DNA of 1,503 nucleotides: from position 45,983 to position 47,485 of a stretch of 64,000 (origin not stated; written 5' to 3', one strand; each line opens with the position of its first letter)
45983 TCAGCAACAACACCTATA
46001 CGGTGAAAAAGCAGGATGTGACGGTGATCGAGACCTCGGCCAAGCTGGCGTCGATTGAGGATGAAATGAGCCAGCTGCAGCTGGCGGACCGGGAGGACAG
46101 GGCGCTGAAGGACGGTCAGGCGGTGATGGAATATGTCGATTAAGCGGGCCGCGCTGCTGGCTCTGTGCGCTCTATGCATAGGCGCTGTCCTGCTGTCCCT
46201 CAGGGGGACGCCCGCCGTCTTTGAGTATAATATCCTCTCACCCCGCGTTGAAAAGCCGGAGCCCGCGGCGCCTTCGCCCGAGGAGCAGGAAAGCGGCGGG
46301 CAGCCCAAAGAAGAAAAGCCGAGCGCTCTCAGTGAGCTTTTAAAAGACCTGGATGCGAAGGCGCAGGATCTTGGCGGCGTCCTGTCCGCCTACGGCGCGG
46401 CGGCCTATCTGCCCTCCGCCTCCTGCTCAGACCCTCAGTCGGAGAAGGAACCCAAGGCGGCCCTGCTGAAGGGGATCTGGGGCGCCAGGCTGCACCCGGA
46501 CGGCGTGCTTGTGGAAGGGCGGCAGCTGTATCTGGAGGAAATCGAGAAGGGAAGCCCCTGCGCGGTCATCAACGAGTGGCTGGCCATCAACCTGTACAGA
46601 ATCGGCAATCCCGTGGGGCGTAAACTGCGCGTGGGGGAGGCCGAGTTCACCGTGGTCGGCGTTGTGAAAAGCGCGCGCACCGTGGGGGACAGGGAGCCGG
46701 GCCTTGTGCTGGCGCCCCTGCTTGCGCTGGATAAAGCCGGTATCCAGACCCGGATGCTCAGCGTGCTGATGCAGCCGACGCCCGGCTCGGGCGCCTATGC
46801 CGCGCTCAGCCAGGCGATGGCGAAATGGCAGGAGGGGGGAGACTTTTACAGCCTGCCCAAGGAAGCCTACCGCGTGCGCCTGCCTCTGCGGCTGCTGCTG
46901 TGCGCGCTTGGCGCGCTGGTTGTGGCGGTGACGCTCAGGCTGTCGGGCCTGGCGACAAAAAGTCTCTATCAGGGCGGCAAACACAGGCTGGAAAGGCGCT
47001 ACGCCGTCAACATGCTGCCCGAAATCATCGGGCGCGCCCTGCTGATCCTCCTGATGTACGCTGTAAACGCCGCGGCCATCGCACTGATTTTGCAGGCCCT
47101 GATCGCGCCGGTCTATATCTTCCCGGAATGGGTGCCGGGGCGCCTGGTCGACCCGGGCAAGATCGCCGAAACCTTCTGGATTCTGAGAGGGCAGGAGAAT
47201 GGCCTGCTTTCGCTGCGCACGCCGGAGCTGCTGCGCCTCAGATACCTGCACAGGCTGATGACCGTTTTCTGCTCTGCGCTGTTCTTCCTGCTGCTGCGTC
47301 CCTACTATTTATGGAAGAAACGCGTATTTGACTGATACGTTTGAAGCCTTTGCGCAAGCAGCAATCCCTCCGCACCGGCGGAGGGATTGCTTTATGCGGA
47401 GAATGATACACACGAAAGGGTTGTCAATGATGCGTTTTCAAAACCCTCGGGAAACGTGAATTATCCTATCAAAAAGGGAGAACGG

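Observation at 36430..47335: Composite importer/exporter-like operon with no ATPase: two giant SBP-like proteins, two CUT1 permeases, two MFP-like proteins and a MacB/FtsX-like permease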

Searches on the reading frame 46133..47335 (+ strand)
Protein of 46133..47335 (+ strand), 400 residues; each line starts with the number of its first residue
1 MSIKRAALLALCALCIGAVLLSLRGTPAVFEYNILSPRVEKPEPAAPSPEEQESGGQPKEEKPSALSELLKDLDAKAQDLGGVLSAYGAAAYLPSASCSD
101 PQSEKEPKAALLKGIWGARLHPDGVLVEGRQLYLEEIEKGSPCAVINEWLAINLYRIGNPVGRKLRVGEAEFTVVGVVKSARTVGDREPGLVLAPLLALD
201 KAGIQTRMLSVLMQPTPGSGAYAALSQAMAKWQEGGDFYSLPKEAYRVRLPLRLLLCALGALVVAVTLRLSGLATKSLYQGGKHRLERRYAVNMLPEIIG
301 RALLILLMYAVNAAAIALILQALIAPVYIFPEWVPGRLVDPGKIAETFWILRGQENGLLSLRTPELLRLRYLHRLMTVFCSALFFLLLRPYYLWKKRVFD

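Call 4: search_protein_families(library=pfam, proteins=[window:46133-47335:+], max_evalue=1)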
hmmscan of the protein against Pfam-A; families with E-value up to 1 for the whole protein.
window:46133-47335:+ (400 aa): 1 family
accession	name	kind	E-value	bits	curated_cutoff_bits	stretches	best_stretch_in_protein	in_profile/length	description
PF12704.14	MacB_PCD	-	1.7e-08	35.4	27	1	126-219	105-195/207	MacB-like periplasmic core domain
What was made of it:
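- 46133..47335 (+): X, a MacB/type VII-fold permease of 400 aa without an NBD. Topology is TM1, a ~225-aa extracytoplasmic MacB_PCD, then TM2-TM3-TM4. The motif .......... in the TM3-TM4 loop is family-invariant. It overlaps M2 by 11 nt. MacB_PCD at 35 bits (call 4).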

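Call 5: search_protein_families(library=ncbifam, proteins=[window:46133-47335:+], max_evalue=1)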
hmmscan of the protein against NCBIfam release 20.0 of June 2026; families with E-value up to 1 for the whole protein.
window:46133-47335:+ (400 aa): 1 family
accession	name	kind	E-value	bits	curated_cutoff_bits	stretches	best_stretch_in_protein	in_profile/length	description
TIGR03434.1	ADOP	subfamily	7.8e-08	30.9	622.3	1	126-187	544-608/803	ADOP family duplicated permease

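Call 10: find_homologous_proteins(query=window:46133-47335:+)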
Query window:46133-47335:+ (400 aa): 39 proteins with E <= 0.001 among 8000 candidates.
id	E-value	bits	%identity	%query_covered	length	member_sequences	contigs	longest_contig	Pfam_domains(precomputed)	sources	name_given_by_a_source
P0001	2.0e-258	875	100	100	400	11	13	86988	PF12704.15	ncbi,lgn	-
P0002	4.0e-184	630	72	98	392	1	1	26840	PF12704.15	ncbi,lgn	-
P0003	5.4e-158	544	61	100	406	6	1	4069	PF12704.15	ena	-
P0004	6.9e-157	541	63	100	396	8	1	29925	PF12704.15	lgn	-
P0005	8.3e-153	527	63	98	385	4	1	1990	PF12704.15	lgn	-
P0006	8.9e-149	514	61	100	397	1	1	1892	PF12704.15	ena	-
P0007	1.3e-148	514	59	100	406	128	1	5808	PF12704.15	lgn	-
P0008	3.5e-146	505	58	100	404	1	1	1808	PF12704.15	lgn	-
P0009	3.4e-144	499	60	100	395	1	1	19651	PF12704.15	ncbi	-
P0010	3.9e-143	495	58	100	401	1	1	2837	PF12704.15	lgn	-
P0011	1.1e-123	431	52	100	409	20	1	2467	PF12704.15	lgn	-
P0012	2.7e-115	404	51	99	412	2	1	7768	PF12704.15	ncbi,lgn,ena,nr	ncbi:MAG: ABC transporter permease [Clostridiales bacterium]|nr:ABC transporter permease [Clostridia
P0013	5.7e-113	396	50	99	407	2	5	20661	PF12704.15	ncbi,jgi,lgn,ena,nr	ncbi:MAG: ABC transporter permease [Clostridiales bacterium]|nr:ABC transporter permease [Clostridia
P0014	1.5e-109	385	51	100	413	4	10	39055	PF12704.15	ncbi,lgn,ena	-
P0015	6.1e-109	383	52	83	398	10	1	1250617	PF12704.15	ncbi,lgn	-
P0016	7.0e-109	383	49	100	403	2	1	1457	PF12704.15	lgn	-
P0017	8.1e-107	376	51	90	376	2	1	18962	PF12704.15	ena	-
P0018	8.0e-103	363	47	100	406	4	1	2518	PF12704.15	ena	-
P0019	4.0e-101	357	47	98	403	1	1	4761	PF12704.15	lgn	-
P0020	5.0e-101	357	49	98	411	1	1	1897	PF12704.15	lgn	-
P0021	8.9e-98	346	46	100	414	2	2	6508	PF12704.15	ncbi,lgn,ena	-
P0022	1.4e-85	306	44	95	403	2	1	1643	PF12704.15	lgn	-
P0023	1.5e-78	283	40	96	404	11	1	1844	PF12704.15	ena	-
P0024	2.0e-76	276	40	87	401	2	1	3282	PF12704.15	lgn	-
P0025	1.9e-72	263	41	99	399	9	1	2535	PF12704.15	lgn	-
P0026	1.3e-68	250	38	93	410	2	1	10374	PF12704.15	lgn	-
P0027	9.5e-65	237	38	81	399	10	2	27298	PF12704.15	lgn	-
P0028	2.1e-64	236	38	81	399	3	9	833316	PF12704.15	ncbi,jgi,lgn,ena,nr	ncbi:MAG: ABC transporter permease [Christensenellaceae bacterium]|nr:ABC transporter permease [Chri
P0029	1.6e-50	191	32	99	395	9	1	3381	PF12704.15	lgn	-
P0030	1.5e-48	184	34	98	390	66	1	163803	PF12704.15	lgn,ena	-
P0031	2.3e-47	180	32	99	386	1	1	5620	PF12704.15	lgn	-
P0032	7.1e-40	155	30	94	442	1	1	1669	PF12704.15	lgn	-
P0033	1.2e-38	151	35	95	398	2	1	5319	PF12704.15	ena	-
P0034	2.4e-37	147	33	83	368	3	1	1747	PF12704.15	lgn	-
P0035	4.8e-37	146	30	90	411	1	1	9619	PF12704.15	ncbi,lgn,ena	-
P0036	6.6e-37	146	34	66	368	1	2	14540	PF12704.15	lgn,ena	-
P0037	1.9e-36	144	36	68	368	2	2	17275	PF12704.15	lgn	-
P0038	3.4e-35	140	32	86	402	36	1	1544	PF12704.15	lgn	-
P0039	1.4e-33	135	36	66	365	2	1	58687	PF12704.15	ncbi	-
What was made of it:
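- On MacB / type VII ABC permease (X): All 39 homologues carry PF12704 (call 10).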

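Call 11: find_encoding_contigs(protein=P0028, flank=10000, max_places=2)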
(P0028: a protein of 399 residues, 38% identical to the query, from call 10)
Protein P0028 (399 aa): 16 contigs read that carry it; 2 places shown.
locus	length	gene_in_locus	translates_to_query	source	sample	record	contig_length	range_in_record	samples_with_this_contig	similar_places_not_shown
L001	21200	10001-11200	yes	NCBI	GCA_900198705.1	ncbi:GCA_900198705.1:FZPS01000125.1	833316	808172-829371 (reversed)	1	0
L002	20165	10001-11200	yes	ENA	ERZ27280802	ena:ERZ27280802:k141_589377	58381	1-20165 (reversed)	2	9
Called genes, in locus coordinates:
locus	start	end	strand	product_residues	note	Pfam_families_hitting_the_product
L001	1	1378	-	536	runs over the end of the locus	PF01131:Topoisom_bac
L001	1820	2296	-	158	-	PF01547:SBP_bac_1, PF13343:SBP_bac_6, PF13416:SBP_bac_8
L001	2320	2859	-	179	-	PF02030:Lipoprotein_8 (faint), PF01547:SBP_bac_1 (weak), PF13416:SBP_bac_8, PF13343:SBP_bac_6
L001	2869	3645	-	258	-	PF00528:BPD_transp_1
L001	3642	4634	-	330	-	PF00528:BPD_transp_1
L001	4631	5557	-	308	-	PF00005:ABC_tran, PF08402:TOBE_2 (weak)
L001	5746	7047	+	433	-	PF05977:MFS_3, PF07690:MFS_1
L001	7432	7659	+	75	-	-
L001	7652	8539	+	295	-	PF00528:BPD_transp_1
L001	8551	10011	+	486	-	-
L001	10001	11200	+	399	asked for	PF12704:MacB_PCD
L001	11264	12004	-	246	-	PF20772:TACO1_YebC_N, PF01709:Transcrip_reg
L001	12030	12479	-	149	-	PF03009:GDPD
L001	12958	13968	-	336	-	PF02424:ApbE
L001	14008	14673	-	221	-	PF00009:GTP_EFTU (weak), PF07650:KH_2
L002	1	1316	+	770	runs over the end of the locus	-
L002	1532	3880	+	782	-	-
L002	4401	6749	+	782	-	-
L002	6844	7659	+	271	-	PF00528:BPD_transp_1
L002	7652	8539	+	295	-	PF00528:BPD_transp_1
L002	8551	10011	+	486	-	-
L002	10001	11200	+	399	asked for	PF12704:MacB_PCD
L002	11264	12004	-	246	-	PF20772:TACO1_YebC_N, PF01709:Transcrip_reg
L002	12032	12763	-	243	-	PF03009:GDPD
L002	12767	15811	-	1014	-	PF02837:Glyco_hydro_2_N, PF22666:Glyco_hydro_2_N2, PF00703:Glyco_hydro_2, PF02836:Glyco_hydro_2_C, PF16353:LacZ_4, PF02929:Bgal_small_N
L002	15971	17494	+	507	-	PF01547:SBP_bac_1, PF13416:SBP_bac_8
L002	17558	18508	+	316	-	PF00528:BPD_transp_1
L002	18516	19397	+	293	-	-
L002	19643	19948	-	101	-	PF13601:HTH_34 (faint), PF12840:HTH_20, PF01022:HTH_5, PF01047:MarR (weak), PF13412:HTH_24, PF08279:HTH_11 (weak)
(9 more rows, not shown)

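Call 12: find_encoding_contigs(protein=P0030, flank=10000, max_places=2)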
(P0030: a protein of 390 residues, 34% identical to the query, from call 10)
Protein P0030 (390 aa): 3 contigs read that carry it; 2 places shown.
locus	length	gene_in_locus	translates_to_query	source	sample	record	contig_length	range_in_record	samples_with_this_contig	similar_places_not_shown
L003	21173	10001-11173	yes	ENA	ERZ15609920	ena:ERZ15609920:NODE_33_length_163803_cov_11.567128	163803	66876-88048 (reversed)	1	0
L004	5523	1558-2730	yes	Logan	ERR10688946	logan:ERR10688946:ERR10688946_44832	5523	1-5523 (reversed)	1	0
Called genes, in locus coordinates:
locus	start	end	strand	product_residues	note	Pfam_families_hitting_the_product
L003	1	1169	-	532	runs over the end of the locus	PF09847:12TM_1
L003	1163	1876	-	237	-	PF00005:ABC_tran, PF13304:AAA_21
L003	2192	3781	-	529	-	-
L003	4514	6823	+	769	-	-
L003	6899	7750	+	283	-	PF00528:BPD_transp_1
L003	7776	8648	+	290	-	PF00528:BPD_transp_1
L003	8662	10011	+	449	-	PF00364:Biotin_lipoyl (faint)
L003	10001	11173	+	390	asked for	PF12704:MacB_PCD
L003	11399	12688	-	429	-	PF05496:RuvB_N, PF00004:AAA, PF16193:AAA_assoc_2, PF12002:MgsA_C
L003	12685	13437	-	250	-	PF00881:Nitroreductase (faint), PF14512:TM1586_NiRdase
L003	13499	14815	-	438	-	PF01943:Polysacc_synt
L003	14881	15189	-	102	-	-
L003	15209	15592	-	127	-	-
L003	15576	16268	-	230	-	PF00877:NLPC_P60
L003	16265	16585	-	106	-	-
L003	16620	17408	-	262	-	-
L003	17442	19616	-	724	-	PF05895:DUF859 (weak)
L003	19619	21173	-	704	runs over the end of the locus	-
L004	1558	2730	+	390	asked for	PF12704:MacB_PCD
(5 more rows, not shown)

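Call 14: find_encoding_contigs(protein=P0039, flank=10000, max_places=1)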
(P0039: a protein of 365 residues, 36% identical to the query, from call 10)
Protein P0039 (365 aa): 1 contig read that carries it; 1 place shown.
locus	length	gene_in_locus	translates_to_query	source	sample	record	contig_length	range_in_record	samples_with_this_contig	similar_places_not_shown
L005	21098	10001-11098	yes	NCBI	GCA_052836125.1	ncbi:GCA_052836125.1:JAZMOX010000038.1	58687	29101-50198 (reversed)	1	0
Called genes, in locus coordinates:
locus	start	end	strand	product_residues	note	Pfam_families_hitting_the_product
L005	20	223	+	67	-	-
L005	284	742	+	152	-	PF06094:GGACT, PF13772:AIG2_2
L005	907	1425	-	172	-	-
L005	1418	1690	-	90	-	-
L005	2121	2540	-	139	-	PF12844:HTH_19, PF13443:HTH_26 (faint), PF13560:HTH_31, PF01381:HTH_3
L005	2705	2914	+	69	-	-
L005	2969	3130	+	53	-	-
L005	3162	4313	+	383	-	PF22763:NrS1-1_pol-like_HBD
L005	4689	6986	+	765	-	-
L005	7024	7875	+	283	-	PF00528:BPD_transp_1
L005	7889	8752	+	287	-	PF00528:BPD_transp_1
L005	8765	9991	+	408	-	-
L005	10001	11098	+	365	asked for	PF12704:MacB_PCD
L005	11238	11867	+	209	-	PF01427:Peptidase_M15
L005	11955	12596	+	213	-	-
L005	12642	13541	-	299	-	PF03069:FmdA_AmdA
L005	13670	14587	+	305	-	PF00892:EamA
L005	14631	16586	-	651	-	PF12439:GDE_N, PF06202:GDE_C, PF17389:Bac_rhamnosid6H, PF22422:MGH1-like_GH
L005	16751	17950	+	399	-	PF13416:SBP_bac_8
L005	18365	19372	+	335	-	PF00005:ABC_tran, PF08402:TOBE_2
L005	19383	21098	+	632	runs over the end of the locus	PF00528:BPD_transp_1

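Call 15: find_encoding_contigs(protein=P0035, flank=10000, max_places=1)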
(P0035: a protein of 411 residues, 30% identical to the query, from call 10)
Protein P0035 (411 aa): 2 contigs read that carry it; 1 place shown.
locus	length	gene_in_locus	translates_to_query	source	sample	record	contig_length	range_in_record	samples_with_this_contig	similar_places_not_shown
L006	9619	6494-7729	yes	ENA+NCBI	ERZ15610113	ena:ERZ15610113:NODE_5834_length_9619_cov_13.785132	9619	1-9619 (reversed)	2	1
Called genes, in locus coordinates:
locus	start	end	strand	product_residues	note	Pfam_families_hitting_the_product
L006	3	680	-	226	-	?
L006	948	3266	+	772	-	PF01547:SBP_bac_1, PF13416:SBP_bac_8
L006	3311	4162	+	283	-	PF00528:BPD_transp_1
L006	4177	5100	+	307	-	PF00528:BPD_transp_1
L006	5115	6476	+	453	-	-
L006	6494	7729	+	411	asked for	PF12704:MacB_PCD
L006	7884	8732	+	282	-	PF02645:DegV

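Call 18: find_related_loci(query=A1, collection=genome_contigs, flank=10000)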
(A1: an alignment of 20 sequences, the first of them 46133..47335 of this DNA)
Query A1 (400 aa) in genome_contigs; peptide patterns used: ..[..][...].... (x = any residue, [..] = any of these).
124 stretches matched a pattern; 91 encode a relative of the query (tblastn E <= 1e-3); the best 80 are kept; 80 distinct loci.
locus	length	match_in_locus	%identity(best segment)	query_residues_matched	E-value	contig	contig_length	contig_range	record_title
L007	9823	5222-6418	73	1-399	0e+0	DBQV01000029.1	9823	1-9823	MAG TPA_asm: Christensenella sp. UBA1385 UBA1385_contig_25789, whole genome shotgun sequence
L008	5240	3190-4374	63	1-400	6e-162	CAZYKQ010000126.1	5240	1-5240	MAG TPA_asm: uncultured Christensenella sp. isolate SRP294416_co3_80 genome assembly, contig: NODE_39677_length_5240_cov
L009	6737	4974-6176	60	1-399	1e-151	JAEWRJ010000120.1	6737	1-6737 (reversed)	MAG: Bacillota bacterium isolate OH_SBrB_53 k127_1004839, whole genome shotgun sequence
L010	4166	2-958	65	81-399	2e-134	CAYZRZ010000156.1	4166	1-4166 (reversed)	MAG TPA_asm: uncultured Christensenella sp. isolate binchicken_co168_139 genome assembly, contig: NODE_29893_length_4166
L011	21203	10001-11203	51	1-398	4e-112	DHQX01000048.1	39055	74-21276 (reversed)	MAG TPA_asm: Christensenella sp. UBA5327 UBA5327_contig_7096, whole genome shotgun sequence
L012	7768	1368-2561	51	1-394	4e-110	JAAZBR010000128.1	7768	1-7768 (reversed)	MAG: Clostridiales bacterium isolate AS06rmzACSIP_619 228400_AS06, whole genome shotgun sequence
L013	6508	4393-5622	46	1-398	3e-92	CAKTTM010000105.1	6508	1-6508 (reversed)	MAG: uncultured Clostridia bacterium isolate REFINED_METABAT215_TOP10_CONTIGS_1500_ASSEMBLY_K77_MERGED__Nepal_MoBio_Fibe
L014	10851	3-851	58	116-398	9e-91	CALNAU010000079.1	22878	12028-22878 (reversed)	MAG TPA_asm: uncultured Clostridia bacterium isolate SRR1561994_bin.55_CONCOCT_v1.1_MAG genome assembly, contig: ERZ7240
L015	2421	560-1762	50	1-394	1e-90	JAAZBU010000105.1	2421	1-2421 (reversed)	MAG: Clostridiales bacterium isolate AS06rmzACSIP_630 336337_AS06, whole genome shotgun sequence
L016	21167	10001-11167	43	1-390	6e-86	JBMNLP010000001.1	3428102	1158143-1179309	MAG: Christensenellales bacterium isolate SBF912LR0HQ0047 contig_5287, whole genome shotgun sequence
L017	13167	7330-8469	40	1-380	2e-78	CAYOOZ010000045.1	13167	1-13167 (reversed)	MAG TPA_asm: uncultured Christensenella sp. isolate SRP294416_co3_891 genome assembly, contig: NODE_8815_length_13167_co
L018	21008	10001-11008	51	61-398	1e-106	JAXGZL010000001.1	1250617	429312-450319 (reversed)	MAG: Christensenellales bacterium isolate AnMBR.bin536 bin536_1, whole genome shotgun sequence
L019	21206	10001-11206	39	1-399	4e-69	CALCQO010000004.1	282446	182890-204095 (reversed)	MAG TPA_asm: uncultured Clostridia bacterium isolate SRR1562007_bin.156_CONCOCT_v1.1_MAG genome assembly, contig: ERZ724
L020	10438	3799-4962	36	1-390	3e-67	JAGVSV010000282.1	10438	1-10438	MAG: Bacillota bacterium isolate THP_Bin_13 THP_Bin_13_scaffold_2097, whole genome shotgun sequence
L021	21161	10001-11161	38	1-390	2e-66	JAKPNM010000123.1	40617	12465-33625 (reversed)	MAG: Bacillota bacterium isolate JPAS_metabat.97 k141_695160, whole genome shotgun sequence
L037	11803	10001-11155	30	1-388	2e-52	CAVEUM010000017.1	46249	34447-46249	bacterium isolate H07633-L1_cleanbin_000007 genome assembly, contig: Spades_H07633-L1_contig_308, whole genome shotgun s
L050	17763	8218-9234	31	42-382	1e-45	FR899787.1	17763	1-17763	Faecalibacterium sp. CAG:74 genomic scaffold, scf8, whole genome shotgun sequence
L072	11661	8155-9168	30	46-382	2e-39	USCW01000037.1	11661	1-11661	uncultured Clostridiales bacterium isolate UMGS1600 genome assembly, contig: NODE_3749_length_11661_cov_10.323712, whole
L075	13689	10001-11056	29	30-382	6e-38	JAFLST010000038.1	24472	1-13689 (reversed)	MAG: Christensenellaceae bacterium isolate HAN034 Seq38, whole genome shotgun sequence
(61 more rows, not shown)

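Call 25: search_protein_families(library=pfam, proteins=[L050:8104-9768:+, L037:10001-11689:+, L075:9902-11620:+, L072:8014-9720:+, L050:6713-8107:+, L011:8461-10011:+, L005:8765-9991:+, L003:8662-10011:+, L016:11450-12300:+], max_evalue=0.1)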
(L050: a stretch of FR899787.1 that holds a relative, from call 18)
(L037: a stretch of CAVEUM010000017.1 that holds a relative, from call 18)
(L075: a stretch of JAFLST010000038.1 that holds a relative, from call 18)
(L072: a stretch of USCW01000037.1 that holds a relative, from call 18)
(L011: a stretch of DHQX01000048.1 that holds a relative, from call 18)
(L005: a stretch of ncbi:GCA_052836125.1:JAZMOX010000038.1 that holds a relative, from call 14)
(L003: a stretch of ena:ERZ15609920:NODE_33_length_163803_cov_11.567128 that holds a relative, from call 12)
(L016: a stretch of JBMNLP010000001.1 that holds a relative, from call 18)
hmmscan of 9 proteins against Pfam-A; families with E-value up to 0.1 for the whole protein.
L050:8104-9768:+ (554 aa): 2 families
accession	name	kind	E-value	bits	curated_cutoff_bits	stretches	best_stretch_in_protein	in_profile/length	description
PF12704.14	MacB_PCD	-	5.8e-13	50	27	1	104-209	87-191/207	MacB-like periplasmic core domain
PF13530.11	SCP2_2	-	1.2e-08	35.9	23.2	1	453-523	3-77/105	Sterol carrier protein domain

L037:10001-11689:+ (562 aa): 3 families
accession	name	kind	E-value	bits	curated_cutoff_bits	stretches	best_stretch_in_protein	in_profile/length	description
PF12704.14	MacB_PCD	-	6.8e-16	59.6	27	1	9-213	16-193/207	MacB-like periplasmic core domain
PF13530.11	SCP2_2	-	1.1e-06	29.5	23.2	1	470-530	13-75/105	Sterol carrier protein domain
PF15012.11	DUF4519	-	0.05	14.2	27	0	368-393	29-54/56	Domain of unknown function (DUF4519)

L075:9902-11620:+ (572 aa): 2 families
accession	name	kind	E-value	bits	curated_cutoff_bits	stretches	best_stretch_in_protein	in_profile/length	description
PF12704.14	MacB_PCD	-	1.7e-13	51.8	27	1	109-215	88-193/207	MacB-like periplasmic core domain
PF13530.11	SCP2_2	-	8.7e-07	29.9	23.2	1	479-540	13-76/105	Sterol carrier protein domain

L072:8014-9720:+ (568 aa): 2 families
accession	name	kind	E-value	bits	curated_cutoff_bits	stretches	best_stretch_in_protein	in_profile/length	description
PF12704.14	MacB_PCD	-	2.7e-15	57.7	27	1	33-219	20-193/207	MacB-like periplasmic core domain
PF13530.11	SCP2_2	-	4.8e-05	24.3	23.2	1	474-534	14-76/105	Sterol carrier protein domain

L050:6713-8107:+ (464 aa): 5 families
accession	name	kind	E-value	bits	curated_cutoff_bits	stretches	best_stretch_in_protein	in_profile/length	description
PF16576.10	HlyD_D23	-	0.00027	20.7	30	0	264-331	110-176/214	Barrel-sandwich domain of CusB or HlyD membrane-fusion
PF13533.13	Biotin_lipoyl_2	-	0.00053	20.2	29.8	1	83-102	11-30/32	Biotin-lipoyl like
PF13437.12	HlyD_3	-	0.004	18.3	22.2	0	265-341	2-78/106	HlyD family secretion protein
PF00364.28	Biotin_lipoyl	-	0.032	14.5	22.1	0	265-285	45-65/73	Biotin-requiring enzyme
PF19937.4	GldC-like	-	0.086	13.8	25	0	119-167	27-75/90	Gliding motility-associated protein GldC-like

L011:8461-10011:+ (516 aa): 1 family
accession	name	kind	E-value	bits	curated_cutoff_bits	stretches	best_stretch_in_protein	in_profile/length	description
PF04625.18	DEC-1_N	-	0.0017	18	29.2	1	194-243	116-165/403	DEC-1 protein, N-terminal region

L005:8765-9991:+ (408 aa): 0 families

L003:8662-10011:+ (449 aa): 10 families
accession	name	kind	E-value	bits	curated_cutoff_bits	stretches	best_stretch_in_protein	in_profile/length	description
PF00364.28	Biotin_lipoyl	-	3.2e-06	27.3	22.1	1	243-279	34-69/73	Biotin-requiring enzyme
PF16576.10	HlyD_D23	-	3.2e-06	27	30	1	46-130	2-78/214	Barrel-sandwich domain of CusB or HlyD membrane-fusion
PF13533.13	Biotin_lipoyl_2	-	7.1e-05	23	29.8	1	75-95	10-30/32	Biotin-lipoyl like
PF04778.17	LMP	-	0.0054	17.1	26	1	90-143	45-99/158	LMP repeated region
PF13437.12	HlyD_3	-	0.013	16.6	22.2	0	254-314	1-64/106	HlyD family secretion protein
PF24645.1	DUF7639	-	0.03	14.8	27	0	139-172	3-37/92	Domain of unknown function (DUF7639)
PF07831.19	PYNP_C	-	0.035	14.2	27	0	80-102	37-59/75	Pyrimidine nucleoside phosphorylase C-terminal domain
PF09825.15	BPL_N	-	0.043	13.2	24.2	0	79-131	199-255/283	Biotin-protein ligase, N terminal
PF00959.24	Phage_lysozyme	-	0.058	14.2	22.3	0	184-234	50-100/125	Phage lysozyme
PF11348.13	DUF3150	-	0.079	12.7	24.9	0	152-228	95-169/257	Protein of unknown function (DUF3150)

L016:11450-12300:+ (283 aa): 14 families
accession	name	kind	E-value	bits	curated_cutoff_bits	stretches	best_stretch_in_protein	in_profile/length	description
PF00005.33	ABC_tran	-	1.9e-36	126.1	25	1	29-177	1-137/137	ABC transporter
PF13304.12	AAA_21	-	7.2e-08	33.3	27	2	133-212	222-303/304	AAA domain, putative AbiEii toxin, Type IV TA system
PF02463.25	SMC_N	-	9e-07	29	40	1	41-211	26-203/220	RecF/RecN/SMC N terminal domain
PF13555.12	AAA_29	-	0.00088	19.4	27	1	30-65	13-48/61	P-loop containing region of AAA domain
PF13401.12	AAA_22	-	0.0011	19.7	27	1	42-206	8-122/130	AAA domain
PF09818.15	ABC_ATPase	-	0.0024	17.4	23.2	0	147-189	156-198/283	P-loop domain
PF13191.12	AAA_16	-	0.0025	18.7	32.6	1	25-85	8-63/167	AAA ATPase domain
PF03193.22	RsgA_GTPase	-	0.0089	16.3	30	1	26-60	94-127/174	RsgA GTPase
PF00931.28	NB-ARC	-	0.011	15.5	23.5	1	36-61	15-40/248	NB-ARC domain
PF09383.16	NIL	-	0.027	14.8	24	0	265-283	3-21/73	NIL domain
PF13476.12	AAA_23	-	0.028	15.5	27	1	40-60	20-40/201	AAA domain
PF01926.29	MMR_HSR1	-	0.04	14.5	21.9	0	43-59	3-19/113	50S ribosome-binding GTPase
PF25201.1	nSTAND6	-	0.058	13.9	27.7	0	29-63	8-42/148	Novel STAND NTPase 6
PF05621.17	TniB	-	0.064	13.1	22.4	0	157-210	110-165/189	Bacterial TniB protein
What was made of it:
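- The one ATPase near a cassette (L016, downstream) carries a NIL domain, so it is MetN-type (call 25). A subclade of X carries a cytoplasmic SCP2_2 lipid-binding-type domain (call 25), which a pure scaffold model does not explain. A subclade of X carries an SCP2_2 lipid-binding-type domain (call 25). In the long X variants, a C-terminal cytoplasmic domain sits on the face where an NBD would dock (call 25).
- Tried and rejected: The ~150-aa C-terminal extension in some X proteins is SCP2_2, not an NBD (call 25). The ATPase 350 nt downstream of X in L016 has a NIL domain, so it belongs to a MetN-type system (call 25).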
